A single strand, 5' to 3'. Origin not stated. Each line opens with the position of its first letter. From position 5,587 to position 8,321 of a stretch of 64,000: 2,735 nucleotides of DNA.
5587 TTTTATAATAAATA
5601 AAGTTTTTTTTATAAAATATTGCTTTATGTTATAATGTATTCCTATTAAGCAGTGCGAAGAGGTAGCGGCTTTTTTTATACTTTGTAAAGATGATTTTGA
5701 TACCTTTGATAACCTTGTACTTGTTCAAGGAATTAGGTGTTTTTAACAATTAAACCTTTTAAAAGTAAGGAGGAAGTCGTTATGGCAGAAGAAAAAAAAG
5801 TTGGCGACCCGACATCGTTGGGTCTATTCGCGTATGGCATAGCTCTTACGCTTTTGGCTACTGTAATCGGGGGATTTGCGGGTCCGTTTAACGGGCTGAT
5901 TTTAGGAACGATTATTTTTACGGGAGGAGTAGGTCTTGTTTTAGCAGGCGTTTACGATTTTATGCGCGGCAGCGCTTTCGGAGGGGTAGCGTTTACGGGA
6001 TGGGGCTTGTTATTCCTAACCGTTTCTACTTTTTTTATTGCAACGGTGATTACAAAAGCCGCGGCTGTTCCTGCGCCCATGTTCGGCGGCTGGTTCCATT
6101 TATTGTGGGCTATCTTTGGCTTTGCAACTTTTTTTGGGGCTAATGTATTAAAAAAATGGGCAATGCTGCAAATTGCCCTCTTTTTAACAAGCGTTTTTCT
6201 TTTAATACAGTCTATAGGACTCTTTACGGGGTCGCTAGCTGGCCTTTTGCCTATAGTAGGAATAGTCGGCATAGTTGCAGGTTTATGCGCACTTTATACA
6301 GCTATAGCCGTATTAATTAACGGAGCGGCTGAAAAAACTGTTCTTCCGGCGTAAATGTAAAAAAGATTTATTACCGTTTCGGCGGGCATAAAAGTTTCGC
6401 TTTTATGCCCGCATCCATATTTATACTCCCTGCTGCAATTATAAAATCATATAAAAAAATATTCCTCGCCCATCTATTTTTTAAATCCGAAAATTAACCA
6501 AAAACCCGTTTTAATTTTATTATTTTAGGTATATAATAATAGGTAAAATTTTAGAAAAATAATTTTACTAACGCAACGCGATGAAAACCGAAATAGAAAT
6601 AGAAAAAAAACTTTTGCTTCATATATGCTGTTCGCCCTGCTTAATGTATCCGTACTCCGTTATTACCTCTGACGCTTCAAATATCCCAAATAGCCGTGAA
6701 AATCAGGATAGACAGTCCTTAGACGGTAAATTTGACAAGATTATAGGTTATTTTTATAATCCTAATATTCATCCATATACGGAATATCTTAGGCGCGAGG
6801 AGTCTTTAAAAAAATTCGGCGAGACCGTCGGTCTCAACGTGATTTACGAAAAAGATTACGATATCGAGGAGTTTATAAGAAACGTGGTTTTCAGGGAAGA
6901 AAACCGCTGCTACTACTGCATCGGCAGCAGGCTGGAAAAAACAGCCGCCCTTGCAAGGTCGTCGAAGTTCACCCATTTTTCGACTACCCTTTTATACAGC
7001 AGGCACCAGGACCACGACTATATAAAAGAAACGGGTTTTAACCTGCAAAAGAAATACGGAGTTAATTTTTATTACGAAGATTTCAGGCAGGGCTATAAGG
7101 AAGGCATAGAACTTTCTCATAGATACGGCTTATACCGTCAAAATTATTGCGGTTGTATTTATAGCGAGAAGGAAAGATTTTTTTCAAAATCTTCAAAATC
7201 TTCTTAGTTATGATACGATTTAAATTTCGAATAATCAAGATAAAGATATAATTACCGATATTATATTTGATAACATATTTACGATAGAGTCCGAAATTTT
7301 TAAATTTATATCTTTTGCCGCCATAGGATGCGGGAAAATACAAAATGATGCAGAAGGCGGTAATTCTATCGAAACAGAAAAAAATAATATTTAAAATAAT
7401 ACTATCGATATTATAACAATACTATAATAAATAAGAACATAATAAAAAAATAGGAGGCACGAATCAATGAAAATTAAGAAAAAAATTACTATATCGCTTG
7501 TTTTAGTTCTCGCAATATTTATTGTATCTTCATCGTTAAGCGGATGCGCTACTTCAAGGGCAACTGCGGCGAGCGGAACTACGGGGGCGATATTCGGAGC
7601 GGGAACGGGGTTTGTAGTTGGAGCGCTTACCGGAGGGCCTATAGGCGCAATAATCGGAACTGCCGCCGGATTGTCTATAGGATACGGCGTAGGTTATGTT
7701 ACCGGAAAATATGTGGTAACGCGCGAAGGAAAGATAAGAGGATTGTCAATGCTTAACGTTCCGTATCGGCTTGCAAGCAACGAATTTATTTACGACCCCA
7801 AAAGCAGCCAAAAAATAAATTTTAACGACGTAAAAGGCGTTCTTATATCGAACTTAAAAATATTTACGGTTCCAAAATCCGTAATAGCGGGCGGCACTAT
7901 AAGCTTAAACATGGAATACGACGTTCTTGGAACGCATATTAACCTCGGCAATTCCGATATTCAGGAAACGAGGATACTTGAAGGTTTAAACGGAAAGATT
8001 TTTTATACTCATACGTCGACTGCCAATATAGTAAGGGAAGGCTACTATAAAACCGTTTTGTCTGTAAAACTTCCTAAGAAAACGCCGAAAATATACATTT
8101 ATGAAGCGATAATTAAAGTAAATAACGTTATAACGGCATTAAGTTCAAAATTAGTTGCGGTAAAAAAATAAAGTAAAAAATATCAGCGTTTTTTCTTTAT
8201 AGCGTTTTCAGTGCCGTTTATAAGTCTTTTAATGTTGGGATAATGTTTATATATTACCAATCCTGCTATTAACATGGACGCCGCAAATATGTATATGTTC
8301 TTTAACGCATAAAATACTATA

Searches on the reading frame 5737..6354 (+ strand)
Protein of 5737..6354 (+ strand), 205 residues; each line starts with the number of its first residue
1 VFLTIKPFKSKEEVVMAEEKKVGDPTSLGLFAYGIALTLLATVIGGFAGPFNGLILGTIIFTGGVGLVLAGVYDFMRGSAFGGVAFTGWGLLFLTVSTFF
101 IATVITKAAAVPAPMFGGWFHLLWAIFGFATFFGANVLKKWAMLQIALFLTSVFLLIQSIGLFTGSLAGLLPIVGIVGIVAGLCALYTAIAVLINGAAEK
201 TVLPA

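Call 62: search_protein_families(library=pfam, proteins=[window:5737-6354:+])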
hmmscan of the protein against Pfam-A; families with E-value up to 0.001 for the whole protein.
window:5737-6354:+ (205 aa): 1 family
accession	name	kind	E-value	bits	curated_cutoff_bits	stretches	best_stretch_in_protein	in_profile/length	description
PF01184.24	Gpr1_Fun34_YaaH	-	1.4e-15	57.9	25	1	16-197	11-194/207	GPR1/FUN34/yaaH family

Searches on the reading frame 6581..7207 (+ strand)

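Call 62: search_protein_families(library=pfam, proteins=[window:6581-7207:+])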
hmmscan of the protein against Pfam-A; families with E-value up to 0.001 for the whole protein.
window:6581-7207:+ (208 aa): 1 family
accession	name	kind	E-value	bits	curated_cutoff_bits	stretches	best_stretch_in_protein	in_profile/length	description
PF02677.20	QueH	-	7.3e-55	186.2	23.5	1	47-198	18-175/175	Epoxyqueuosine reductase QueH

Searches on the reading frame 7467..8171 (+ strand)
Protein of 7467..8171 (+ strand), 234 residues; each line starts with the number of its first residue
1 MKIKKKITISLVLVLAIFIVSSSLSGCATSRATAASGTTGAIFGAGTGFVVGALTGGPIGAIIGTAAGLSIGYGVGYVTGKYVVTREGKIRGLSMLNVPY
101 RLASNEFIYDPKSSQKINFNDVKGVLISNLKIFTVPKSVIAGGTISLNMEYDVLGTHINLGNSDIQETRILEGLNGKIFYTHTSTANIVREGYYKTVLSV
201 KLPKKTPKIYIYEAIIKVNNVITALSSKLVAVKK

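Call 62: search_protein_families(library=pfam, proteins=[window:7467-8171:+])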
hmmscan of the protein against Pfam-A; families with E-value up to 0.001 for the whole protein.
window:7467-8171:+ (234 aa): 2 families
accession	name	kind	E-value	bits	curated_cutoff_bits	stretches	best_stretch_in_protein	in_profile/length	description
PF13441.11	Gly-zipper_YMGG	-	0.00062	19.9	28.9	0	36-77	2-44/45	YMGG-like Gly-zipper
PF13488.11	Gly-zipper_Omp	-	0.00098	19.4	25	0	40-81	2-44/46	Glycine zipper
